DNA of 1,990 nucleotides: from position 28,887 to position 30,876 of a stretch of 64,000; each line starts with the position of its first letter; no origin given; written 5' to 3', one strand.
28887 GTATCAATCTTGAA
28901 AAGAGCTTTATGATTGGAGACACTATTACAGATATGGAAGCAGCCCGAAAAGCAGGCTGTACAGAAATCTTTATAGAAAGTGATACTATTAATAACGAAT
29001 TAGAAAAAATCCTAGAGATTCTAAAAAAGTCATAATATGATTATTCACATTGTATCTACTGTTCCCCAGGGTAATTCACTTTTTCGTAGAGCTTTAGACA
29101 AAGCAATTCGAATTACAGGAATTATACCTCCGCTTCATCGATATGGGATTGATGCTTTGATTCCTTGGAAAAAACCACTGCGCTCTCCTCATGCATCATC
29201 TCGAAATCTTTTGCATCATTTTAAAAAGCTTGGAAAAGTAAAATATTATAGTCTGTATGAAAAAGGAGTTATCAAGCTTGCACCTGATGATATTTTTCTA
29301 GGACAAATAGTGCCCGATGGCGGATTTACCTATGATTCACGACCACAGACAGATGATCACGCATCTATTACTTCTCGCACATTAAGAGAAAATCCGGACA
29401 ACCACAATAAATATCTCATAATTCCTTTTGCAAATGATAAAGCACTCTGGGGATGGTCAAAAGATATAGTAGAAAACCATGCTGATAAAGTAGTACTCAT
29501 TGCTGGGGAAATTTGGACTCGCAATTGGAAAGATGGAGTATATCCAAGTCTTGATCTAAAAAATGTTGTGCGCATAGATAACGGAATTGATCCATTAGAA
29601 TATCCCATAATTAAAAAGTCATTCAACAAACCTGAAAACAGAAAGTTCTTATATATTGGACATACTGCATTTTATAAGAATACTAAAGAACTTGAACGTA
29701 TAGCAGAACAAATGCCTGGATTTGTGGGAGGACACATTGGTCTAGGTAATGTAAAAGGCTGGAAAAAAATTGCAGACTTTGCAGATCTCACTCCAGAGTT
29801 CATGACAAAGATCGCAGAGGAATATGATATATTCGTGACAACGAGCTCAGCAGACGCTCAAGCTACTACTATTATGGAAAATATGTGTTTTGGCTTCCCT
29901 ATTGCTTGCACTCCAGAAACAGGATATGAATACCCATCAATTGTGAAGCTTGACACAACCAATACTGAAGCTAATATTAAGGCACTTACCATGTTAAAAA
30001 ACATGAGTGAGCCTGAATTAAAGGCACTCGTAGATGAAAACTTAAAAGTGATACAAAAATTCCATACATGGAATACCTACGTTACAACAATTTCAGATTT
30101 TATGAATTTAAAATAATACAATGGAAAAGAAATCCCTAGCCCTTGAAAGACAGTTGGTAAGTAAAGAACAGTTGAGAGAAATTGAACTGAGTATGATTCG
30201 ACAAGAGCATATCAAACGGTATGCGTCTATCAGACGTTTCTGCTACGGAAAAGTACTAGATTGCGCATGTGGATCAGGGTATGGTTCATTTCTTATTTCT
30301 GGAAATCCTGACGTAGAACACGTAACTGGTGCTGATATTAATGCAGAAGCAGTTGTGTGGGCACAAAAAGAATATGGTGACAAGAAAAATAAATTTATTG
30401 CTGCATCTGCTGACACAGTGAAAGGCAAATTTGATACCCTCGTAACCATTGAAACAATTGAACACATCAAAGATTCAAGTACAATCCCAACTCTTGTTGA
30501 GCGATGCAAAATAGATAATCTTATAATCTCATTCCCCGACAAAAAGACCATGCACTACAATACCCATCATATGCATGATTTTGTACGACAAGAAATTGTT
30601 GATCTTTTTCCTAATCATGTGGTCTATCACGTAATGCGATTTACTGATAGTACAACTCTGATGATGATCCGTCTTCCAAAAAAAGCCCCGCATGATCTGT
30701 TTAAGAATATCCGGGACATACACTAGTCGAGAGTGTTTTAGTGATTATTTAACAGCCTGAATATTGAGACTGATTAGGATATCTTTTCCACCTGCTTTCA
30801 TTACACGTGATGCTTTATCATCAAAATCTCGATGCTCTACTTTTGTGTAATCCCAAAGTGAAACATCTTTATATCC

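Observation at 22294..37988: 16-kb surface-glycan cluster combining a GDP-heptose pathway, six GT-B glycosyltransferases and three methyltransferases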

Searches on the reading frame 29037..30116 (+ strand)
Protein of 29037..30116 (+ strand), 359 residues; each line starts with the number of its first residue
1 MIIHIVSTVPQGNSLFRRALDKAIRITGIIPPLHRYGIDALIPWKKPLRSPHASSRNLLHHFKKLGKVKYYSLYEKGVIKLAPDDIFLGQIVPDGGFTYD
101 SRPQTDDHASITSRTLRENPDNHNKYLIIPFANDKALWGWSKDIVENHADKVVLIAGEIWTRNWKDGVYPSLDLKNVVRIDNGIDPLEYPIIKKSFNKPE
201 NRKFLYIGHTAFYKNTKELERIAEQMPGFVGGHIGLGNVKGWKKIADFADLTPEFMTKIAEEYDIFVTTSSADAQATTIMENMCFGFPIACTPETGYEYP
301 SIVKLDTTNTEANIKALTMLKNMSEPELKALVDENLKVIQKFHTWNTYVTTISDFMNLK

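Call 3: search_protein_families(library=pfam, proteins=[window:29037-30116:+], max_evalue=0.01)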
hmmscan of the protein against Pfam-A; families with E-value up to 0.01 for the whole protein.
window:29037-30116:+ (359 aa): 0 families

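Call 5: search_protein_families(library=ncbifam, proteins=[window:29037-30116:+], max_evalue=0.001)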
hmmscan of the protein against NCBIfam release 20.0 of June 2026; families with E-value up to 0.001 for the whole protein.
window:29037-30116:+ (359 aa): 0 families

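Call 37: search_protein_families(library=pfam, proteins=[window:29037-30116:+], max_evalue=10)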
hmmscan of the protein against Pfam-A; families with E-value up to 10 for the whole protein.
window:29037-30116:+ (359 aa): 2 families
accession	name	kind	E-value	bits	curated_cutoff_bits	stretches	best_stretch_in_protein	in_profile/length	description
PF00534.26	Glycos_transf_1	-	0.024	14.6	26.4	1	262-297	92-127/172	Glycosyl transferases group 1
PF13692.12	Glyco_trans_1_4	-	0.072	13.8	27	1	256-296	70-110/142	Glycosyl transferases group 1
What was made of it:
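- On GT4 / GT-B glycosyltransferases (for 29037-30116): It scores 14.6 bits against a cutoff of 26.4 (call 37).
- Checked: It gives only a 14.6-bit hit against a 26.4-bit cutoff (call 37).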

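Call 38: search_solved_structures(query=window:29037-30116:+, max_evalue=10)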
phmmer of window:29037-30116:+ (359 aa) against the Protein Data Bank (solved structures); distinct sequences matched with E-value up to 10: 8.
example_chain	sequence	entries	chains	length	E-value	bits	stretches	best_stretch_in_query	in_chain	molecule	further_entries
9l08_A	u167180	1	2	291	5.8e-05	25.3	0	316-340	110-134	Covalently Connected Cytochrome c555 trimer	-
8ati_a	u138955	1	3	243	0.1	14.6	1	266-341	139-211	Retinoic acid-induced protein 2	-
3gdr_A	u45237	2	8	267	0.17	13.8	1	179-261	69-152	Orotidine 5'-phosphate decarboxylase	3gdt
8otz_Z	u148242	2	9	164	0.33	12.9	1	181-244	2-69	CFAP97 domain containing 1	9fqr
1dqw_A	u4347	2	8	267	0.82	11.6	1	179-261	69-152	OROTIDINE 5'-PHOSPHATE DECARBOXYLASE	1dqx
3gdk_A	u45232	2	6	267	0.85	11.5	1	179-261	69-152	Orotidine 5'-phosphate decarboxylase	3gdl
8glv_Me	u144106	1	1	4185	1.7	10.5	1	82-160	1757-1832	AAA+ ATPase domain-containing protein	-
5z25_A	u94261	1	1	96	2.1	10.3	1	316-340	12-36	Cytochrome c552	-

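Call 41: find_homologous_proteins(query=window:29037-30116:+, max_evalue=0.001)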
Query window:29037-30116:+ (359 aa): 122 proteins with E <= 0.001 among 1086 candidates; the best 120 are listed.
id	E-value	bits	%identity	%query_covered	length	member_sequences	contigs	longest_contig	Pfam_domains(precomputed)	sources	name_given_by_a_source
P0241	4.0e-246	834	100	100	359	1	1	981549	-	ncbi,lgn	ncbi:MAG: hypothetical protein V4519_04520 [Patescibacteria group bacterium]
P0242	6.6e-164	563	67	99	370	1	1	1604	-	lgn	-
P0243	4.6e-162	557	66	100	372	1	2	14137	-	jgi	jgi:hypothetical protein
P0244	7.6e-156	537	64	99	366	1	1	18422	-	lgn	-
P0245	4.4e-153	527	64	99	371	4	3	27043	-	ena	-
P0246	1.3e-148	513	62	99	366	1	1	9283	-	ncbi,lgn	-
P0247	5.5e-148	511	66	92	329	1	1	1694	-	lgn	-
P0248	6.3e-141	487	58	99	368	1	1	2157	-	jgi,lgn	jgi:glycosyltransferase involved in cell wall biosynthesis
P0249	2.3e-140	486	60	99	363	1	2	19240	-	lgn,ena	-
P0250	4.4e-140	485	58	99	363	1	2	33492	-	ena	-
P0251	5.1e-140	484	60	99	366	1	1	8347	-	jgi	-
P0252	1.1e-132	460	58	99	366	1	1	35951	-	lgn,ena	-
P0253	6.1e-131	455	57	96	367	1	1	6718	-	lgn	-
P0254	4.7e-127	442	52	99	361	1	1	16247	-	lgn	-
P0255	1.4e-125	437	54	99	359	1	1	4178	-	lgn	-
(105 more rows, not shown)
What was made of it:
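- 29037..30116 (+): Divergent GT-B glycosyltransferase of a small, mostly Patescibacteria family ('U359'; MES2437244.1, annotated as hypothetical). The word-indexed search of 5.8 billion sequences found about 122 relatives (call 41).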

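Call 43: find_encoding_contigs(protein=P0244, flank=10000, max_places=1)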
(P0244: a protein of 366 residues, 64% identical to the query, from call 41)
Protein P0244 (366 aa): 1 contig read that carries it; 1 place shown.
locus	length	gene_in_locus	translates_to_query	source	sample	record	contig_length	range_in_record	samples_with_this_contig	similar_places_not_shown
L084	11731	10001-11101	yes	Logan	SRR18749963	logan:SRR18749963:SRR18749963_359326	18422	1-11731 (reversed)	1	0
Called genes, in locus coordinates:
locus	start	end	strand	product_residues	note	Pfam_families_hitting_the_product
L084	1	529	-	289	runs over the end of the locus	PF01040:UbiA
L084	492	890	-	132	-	-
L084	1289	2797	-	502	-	-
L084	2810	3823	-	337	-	PF01073:3Beta_HSD, PF01370:Epimerase, PF04321:RmlD_sub_bind (weak), PF05368:NmrA (weak), PF07993:NAD_binding_4 (faint), PF13460:NAD_binding_10, PF16363:GDP_Man_Dehyd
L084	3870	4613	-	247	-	PF02698:DUF218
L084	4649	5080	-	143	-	PF04138:GtrA_DPMS_TM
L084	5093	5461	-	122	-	-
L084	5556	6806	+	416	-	PF01943:Polysacc_synt, PF13440:Polysacc_synt_3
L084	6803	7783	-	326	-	PF00288:GHMP_kinases_N, PF08544:GHMP_kinases_C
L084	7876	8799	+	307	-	PF01073:3Beta_HSD, PF01370:Epimerase, PF02719:Polysacc_synt_2, PF04321:RmlD_sub_bind (weak), PF05368:NmrA, PF13460:NAD_binding_10, PF16363:GDP_Man_Dehyd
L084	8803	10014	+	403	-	PF00483:NTP_transferase, PF00702:Hydrolase (weak), PF08645:PNK3P, PF13242:Hydrolase_like, PF13419:HAD_2 (weak)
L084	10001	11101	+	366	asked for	-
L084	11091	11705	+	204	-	PF13489:Methyltransf_23, PF05175:MTS, PF13649:Methyltransf_25, PF13847:Methyltransf_31, PF08241:Methyltransf_11, PF08242:Methyltransf_12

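Call 44: find_encoding_contigs(protein=P0245, flank=10000, max_places=1)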
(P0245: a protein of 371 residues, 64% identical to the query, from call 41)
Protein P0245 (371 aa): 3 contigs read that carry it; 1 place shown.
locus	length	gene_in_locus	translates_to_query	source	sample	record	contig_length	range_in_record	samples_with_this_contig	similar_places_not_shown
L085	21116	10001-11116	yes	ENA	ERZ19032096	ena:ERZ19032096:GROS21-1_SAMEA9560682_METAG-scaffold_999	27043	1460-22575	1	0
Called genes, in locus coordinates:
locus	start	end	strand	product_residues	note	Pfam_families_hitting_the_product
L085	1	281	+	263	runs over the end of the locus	-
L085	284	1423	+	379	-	PF13439:Glyco_transf_4, PF13579:Glyco_trans_4_4, PF20706:GT4-conflict, PF00534:Glycos_transf_1, PF13692:Glyco_trans_1_4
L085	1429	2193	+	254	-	PF13489:Methyltransf_23, PF05175:MTS (weak), PF08241:Methyltransf_11, PF08242:Methyltransf_12, PF13649:Methyltransf_25, PF13847:Methyltransf_31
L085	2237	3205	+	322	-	PF03706:LPG_synthase_TM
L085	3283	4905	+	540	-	-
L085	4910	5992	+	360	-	PF13439:Glyco_transf_4 (weak), PF00534:Glycos_transf_1, PF13692:Glyco_trans_1_4, PF13524:Glyco_trans_1_2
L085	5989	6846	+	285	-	PF05575:V_cholerae_RfbT (weak), PF05050:Methyltransf_21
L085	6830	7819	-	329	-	PF00288:GHMP_kinases_N, PF08544:GHMP_kinases_C (weak)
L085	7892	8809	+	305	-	-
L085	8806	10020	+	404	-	PF00483:NTP_transferase, PF12804:NTP_transf_3 (weak), PF00702:Hydrolase, PF08645:PNK3P, PF13242:Hydrolase_like, PF13419:HAD_2 (weak)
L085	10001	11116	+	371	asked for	-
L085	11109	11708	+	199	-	PF13649:Methyltransf_25, PF13847:Methyltransf_31, PF08241:Methyltransf_11, PF08242:Methyltransf_12 (weak)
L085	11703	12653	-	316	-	PF00535:Glycos_transf_2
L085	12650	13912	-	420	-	PF01943:Polysacc_synt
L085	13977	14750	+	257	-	-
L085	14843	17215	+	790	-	PF04932:Wzy_C, PF13428:TPR_14 (faint), PF23914:TPR_CcmH_CycH (weak), PF13181:TPR_8 (faint), PF24575:TPR_Slam (faint), PF14559:TPR_19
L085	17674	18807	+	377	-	PF01565:FAD_binding_4, PF02873:MurB_C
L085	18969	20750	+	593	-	-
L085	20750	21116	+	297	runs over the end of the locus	PF07516:SecA_SW, PF02810:SEC-C (weak)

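Call 52: list_cluster_members(proteins=[P0241, P0001])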
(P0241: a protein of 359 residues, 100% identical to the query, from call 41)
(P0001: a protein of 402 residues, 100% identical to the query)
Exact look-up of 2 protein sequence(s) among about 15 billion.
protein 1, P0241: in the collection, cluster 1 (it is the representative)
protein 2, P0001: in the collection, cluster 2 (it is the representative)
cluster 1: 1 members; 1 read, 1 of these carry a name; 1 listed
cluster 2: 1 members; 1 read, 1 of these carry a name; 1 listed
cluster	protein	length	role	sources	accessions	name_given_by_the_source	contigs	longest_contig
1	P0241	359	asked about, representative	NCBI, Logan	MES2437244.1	MAG: hypothetical protein V4519_04520 [Patescibacteria group bacterium]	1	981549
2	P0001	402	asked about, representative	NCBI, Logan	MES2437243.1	MAG: HAD-IIIA family hydrolase [Patescibacteria group bacterium]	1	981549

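Call 53: predict_structure(alignment_id=A3)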
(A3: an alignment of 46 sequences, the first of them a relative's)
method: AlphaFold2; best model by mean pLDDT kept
length: 359 residues; sequences in the alignment: 46
mean_pLDDT: 95.6   pTM: 0.91
mean pLDDT of the five models: 95.6, 95.6, 95.5, 95.1, 95.1
residues with pLDDT >= 90: 335; 70-90: 24; 50-70: 0; < 50: 0
segments of 3 or more residues with pLDDT < 50: none
pLDDT, mean of each block of 10 residues (from residue 1): 97 93 94 96 92 97 97 97 98 90 92 98 97 93 97 96 93 96 94 98 97 95 98 97 94 96 98 88 98 95 97 99 98 97 96 96
secondary structure, 60 per line:
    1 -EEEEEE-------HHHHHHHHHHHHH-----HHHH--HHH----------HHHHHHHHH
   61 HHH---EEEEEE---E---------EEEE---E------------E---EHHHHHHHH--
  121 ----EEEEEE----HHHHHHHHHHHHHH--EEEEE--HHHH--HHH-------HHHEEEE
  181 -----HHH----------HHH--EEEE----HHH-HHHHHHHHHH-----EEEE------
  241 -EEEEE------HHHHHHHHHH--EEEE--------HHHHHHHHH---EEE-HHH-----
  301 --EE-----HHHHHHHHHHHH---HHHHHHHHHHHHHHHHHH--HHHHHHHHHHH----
elements in order: E2-7 H15-27 H33-36 H52-63 E67-72 E86-89 H111-118 E125-130 H135-148 E151-155 H158-161 E177-180 E204-207 H216-225 E231-234 E242-246 H253-262 E265-268 H277-285 E289-291 H310-321 H325-342 H345-355
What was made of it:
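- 29037..30116 (+): The AF2 model has pLDDT 95.6 (call 53).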

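Call 55: fold_search(model_id=the predicted structure, library=pdb)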
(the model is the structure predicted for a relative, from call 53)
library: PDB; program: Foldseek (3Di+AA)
matches with E <= 10: 1275; with E <= 0.001: 249
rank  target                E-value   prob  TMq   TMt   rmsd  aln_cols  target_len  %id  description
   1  6tvp_B                6.8e-10  1.00  0.54  0.50   8.9       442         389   12  Structure of Mycobacterium smegmatis alpha-maltose-1-phosphate synthase GlgM (released 2020-04-22)
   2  8k5u_A                2.7e-09  1.00  0.58  0.65   5.1       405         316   11  Se-glycosyltransferase RsSenB (released 2024-02-07)
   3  8b5q_B                2.7e-09  1.00  0.55  0.54   7.9       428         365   11  Crystal Structure of P. aeruginosa WaaG in complex with UMP (released 2023-10-04)
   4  8jjt_C                2.9e-09  1.00  0.58  0.64   6.4       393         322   11  Structure of SenB in complex with UDP-GlcNAc at 1.88 Angstroms resolution (released 2024-02-07)
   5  7qsg_B                2.9e-09  1.00  0.54  0.63   6.4       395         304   10  Methylmannose polysaccharide mannosyltransferase from M. hassiacum (released 2023-01-25)
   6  8k5u_B                3.1e-09  1.00  0.58  0.64   5.1       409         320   11  Se-glycosyltransferase RsSenB (released 2024-02-07)
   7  8jjn_B                3.9e-09  1.00  0.56  0.63   6.3       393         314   10  Structure of SenB in complex with UDP-Glc and PO4- at 1.98 Angstroms resolution (released 2024-02-07)
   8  8rz3_B                4.9e-09  1.00  0.60  0.67   5.3       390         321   10  Structures of Se- glycosyltransferase SenB from Variovorax paradoxus (released 2024-09-11)
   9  8jjq_A                4.9e-09  1.00  0.60  0.67   5.6       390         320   11  Structure of SenB in complex with UDP-GalNAc at 1.64 Angstroms resolution (released 2024-02-07)
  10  6tvp_A                5.1e-09  1.00  0.57  0.54   7.5       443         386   11  Structure of Mycobacterium smegmatis alpha-maltose-1-phosphate synthase GlgM (released 2020-04-22)
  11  8rz3_C                6.1e-09  1.00  0.57  0.62   6.4       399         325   11  Structures of Se- glycosyltransferase SenB from Variovorax paradoxus (released 2024-09-11)
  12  8b62_A                6.1e-09  1.00  0.53  0.52   9.9       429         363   11  Crystal Structure of P. aeruginosa WaaG in complex with UDP-galactose (released 2023-10-04)
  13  8rz3_A                6.5e-09  1.00  0.55  0.61   7.3       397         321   11  Structures of Se- glycosyltransferase SenB from Variovorax paradoxus (released 2024-09-11)
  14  3mbo_C                6.5e-09  1.00  0.49  0.48  11.1       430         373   12  Crystal Structure of the Glycosyltransferase BaBshA bound with UDP and L-malate (released 2010-09-29)
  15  8b5s_A                6.9e-09  1.00  0.54  0.53  10.1       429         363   10  Crystal Structure of P. aeruginosa WaaG in complex with UDP-glucose (released 2023-10-04)
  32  7qsg_A                5.2e-08  1.00  0.54  0.51  10.8       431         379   10  Methylmannose polysaccharide mannosyltransferase from M. hassiacum (released 2023-01-25)
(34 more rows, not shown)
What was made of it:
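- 29037..30116 (+): Foldseek top hits are GlgM, SenB, WaaG, a methylmannose-polysaccharide mannosyltransferase and BshA (call 55).
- Checked: Its AlphaFold model (pLDDT 95.6, call 53) matches GT-B/GT4 enzymes with Foldseek probability 1.0 (call 55), so the count of six is right.
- The sixth GT is GT-B by fold (calls 53, 55). The novel GT-B resembles, among others, the methylmannose-polysaccharide mannosyltransferase 7qsg (call 55).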

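Call 69: find_related_loci(query=A3, collection=metagenome_contigs, flank=8000)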
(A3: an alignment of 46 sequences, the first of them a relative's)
Query A3 (359 aa) in metagenome_contigs; peptide patterns used: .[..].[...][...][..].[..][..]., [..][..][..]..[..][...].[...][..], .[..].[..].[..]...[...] (x = any residue, [..] = any of these).
360 stretches matched a pattern; 56 encode a relative of the query (tblastn E <= 1e-3); 56 distinct loci.
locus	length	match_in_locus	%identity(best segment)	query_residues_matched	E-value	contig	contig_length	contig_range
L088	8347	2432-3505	60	3-358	7e-144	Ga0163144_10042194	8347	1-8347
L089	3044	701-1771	53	2-358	1e-130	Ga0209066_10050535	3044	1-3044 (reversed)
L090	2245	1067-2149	53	3-358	3e-133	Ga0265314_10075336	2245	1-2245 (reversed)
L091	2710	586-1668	53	3-358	1e-131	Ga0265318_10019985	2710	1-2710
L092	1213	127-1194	52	3-358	7e-126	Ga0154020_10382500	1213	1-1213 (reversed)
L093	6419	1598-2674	49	3-358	5e-113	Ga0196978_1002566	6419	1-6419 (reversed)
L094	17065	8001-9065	48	2-358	7e-111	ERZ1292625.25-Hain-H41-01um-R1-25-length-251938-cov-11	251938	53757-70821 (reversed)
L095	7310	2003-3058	48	3-357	2e-108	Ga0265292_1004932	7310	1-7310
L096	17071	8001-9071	46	3-358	4e-108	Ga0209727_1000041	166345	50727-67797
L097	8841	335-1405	46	3-358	3e-108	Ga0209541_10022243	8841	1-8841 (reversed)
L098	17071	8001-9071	46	3-358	4e-108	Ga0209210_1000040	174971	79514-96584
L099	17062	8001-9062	48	1-357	4e-107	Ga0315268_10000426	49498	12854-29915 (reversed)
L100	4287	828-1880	48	3-356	2e-107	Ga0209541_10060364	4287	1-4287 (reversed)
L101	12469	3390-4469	47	2-358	8e-107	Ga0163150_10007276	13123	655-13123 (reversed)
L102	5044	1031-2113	44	2-359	1e-103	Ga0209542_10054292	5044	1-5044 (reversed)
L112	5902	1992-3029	42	3-356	5e-88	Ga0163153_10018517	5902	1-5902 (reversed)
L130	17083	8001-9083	44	2-358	6e-101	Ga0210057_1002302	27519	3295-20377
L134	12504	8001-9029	34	3-358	4e-56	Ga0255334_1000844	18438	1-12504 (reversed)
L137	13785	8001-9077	43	3-358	6e-99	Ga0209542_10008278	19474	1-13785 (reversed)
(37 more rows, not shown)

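Call 74: search_protein_families(library=pfam, proteins=[L112:1241-1984:+, L130:9941-11017:+, L085:5989-6846:+, L134:9754-10542:+, L137:5013-6005:+], max_evalue=0.001)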
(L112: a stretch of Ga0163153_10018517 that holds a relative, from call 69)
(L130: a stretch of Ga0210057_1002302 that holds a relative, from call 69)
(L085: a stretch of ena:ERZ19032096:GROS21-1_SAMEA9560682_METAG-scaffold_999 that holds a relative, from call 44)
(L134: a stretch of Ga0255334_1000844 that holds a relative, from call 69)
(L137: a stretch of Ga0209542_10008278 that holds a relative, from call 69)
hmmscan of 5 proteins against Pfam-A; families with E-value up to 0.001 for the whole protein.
L112:1241-1984:+ (247 aa): 2 families
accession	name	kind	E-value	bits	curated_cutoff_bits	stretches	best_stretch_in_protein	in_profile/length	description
PF13578.12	Methyltransf_24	-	1.6e-19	71.1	26.3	1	82-199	1-104/105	Methyltransferase domain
PF04989.18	RMNT_CmcI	-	7e-06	26.4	23.2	1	56-215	10-163/206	Rhamnosyl O-methyltransferase/CmcI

L130:9941-11017:+ (358 aa): 5 families
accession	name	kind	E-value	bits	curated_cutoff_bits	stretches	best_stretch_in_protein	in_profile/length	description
PF13692.12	Glyco_trans_1_4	-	2.7e-19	70.3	27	1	183-317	4-139/142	Glycosyl transferases group 1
PF00534.26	Glycos_transf_1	-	3.1e-19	69.6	26.4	1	178-333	13-170/172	Glycosyl transferases group 1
PF13524.12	Glyco_trans_1_2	-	2.3e-09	37.8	25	1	200-342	7-131/144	Glycosyl transferase-like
PF13439.12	Glyco_transf_4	-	3e-09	37.6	28.5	1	28-169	16-169/170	Glycosyltransferase Family 4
PF13579.12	Glyco_trans_4_4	-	4.7e-06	27.5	29.7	1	24-162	10-155/158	Glycosyl transferase 4-like domain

L085:5989-6846:+ (285 aa): 2 families
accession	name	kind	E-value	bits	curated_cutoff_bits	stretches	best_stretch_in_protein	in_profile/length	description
PF05050.19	Methyltransf_21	-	2.2e-20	73.9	22.7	1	88-254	1-172/173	Methyltransferase FkbM domain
PF05575.17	V_cholerae_RfbT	-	1.3e-06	28.4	27.9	1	62-217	61-213/286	Vibrio cholerae RfbT protein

L134:9754-10542:+ (262 aa): 1 family
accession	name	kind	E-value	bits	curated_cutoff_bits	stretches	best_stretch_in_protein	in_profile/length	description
PF13489.12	Methyltransf_23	-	3.6e-14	53.3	27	1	80-208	21-161/164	Methyltransferase domain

L137:5013-6005:+ (330 aa): 1 family
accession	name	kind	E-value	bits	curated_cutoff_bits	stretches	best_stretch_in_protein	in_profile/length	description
PF03102.20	NeuB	-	1.3e-69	234.8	22.1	2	106-309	36-241/241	NeuB family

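Call 86: search_protein_representatives(alignment_id=A3)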
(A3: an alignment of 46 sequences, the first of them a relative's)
Query: 46 sequences, 359 profile positions. Proteins with E-value up to 0.001 (for the whole library): 473; up to 1e-10: 277; up to 1e-30: 137. The best 150 are listed.
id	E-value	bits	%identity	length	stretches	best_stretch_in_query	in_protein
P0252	3.9e-151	519.4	-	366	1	2-358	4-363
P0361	1.3e-146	504.5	-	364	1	2-358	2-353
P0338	1.8e-141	487.6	-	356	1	3-358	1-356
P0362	6.1e-128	443.1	-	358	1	3-357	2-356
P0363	2.4e-127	441.1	-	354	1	3-358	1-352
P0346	1.3e-123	428.8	-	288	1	75-357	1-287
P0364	3.8e-120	417.4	-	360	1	3-358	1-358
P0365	2.6e-116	404.8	-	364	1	4-357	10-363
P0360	5.4e-113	393.9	-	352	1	4-358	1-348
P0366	8.3e-106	370.2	-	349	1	32-358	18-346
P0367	2.4e-101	355.5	-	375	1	2-357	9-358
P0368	1.2e-99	350.0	-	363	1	4-357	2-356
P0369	5.9e-99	347.7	-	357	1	4-357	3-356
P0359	1.7e-97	342.9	-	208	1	156-357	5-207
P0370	6.3e-89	314.7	-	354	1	32-357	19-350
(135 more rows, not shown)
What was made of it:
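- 29037..30116 (+): The profile found 473 representatives among 1.84 billion (call 86).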

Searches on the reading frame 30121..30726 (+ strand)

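Call 3: search_protein_families(library=pfam, proteins=[window:30121-30726:+], max_evalue=0.01)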
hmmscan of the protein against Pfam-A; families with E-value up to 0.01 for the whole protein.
window:30121-30726:+ (201 aa): 6 families
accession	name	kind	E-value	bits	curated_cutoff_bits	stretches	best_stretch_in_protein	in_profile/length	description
PF13847.12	Methyltransf_31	-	5.6e-08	33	27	1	44-142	6-113/145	Methyltransferase domain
PF13649.12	Methyltransf_25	-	9.3e-08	33.1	27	1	45-120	1-81/97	Methyltransferase domain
PF08241.18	Methyltransf_11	-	3.9e-07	31.1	21.2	1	46-121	1-78/95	Methyltransferase domain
PF13489.12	Methyltransf_23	-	4.7e-06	26.9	27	1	43-119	24-97/164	Methyltransferase domain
PF08242.18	Methyltransf_12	-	2.6e-05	25.3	30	1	46-118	1-80/98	Methyltransferase domain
PF05175.20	MTS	-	8.2e-05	22.7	23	1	42-108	32-103/170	Methyltransferase small domain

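Call 5: search_protein_families(library=ncbifam, proteins=[window:30121-30726:+], max_evalue=0.001)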
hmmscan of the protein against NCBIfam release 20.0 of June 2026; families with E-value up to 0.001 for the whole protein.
window:30121-30726:+ (201 aa): 5 families
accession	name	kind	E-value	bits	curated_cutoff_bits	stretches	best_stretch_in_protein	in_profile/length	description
TIGR01983.1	UbiG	equivalog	6.8e-07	28.8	102.95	1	21-129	28-143/228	bifunctional 2-polyprenyl-6-hydroxyphenol methylase/3-demethylubiquinol 3-O-methyltransferase UbiG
TIGR02021.1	BchM-ChlM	equivalog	1.2e-06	28.1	158.9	1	44-144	57-161/218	magnesium protoporphyrin IX methyltransferase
TIGR02072.1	BioC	equivalog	2.5e-05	24.2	184.95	1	39-109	32-103/244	malonyl-ACP O-methyltransferase BioC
NF002909.0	PRK03522.2-1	equivalog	6.4e-05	22.3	553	1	38-173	229-369/374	23S rRNA (uracil(747)-C(5))-methyltransferase RlmC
TIGR01934.1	MenG_MenH_UbiE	subfamily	0.00039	19.8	158.35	1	41-100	39-100/223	ubiquinone/menaquinone biosynthesis methyltransferase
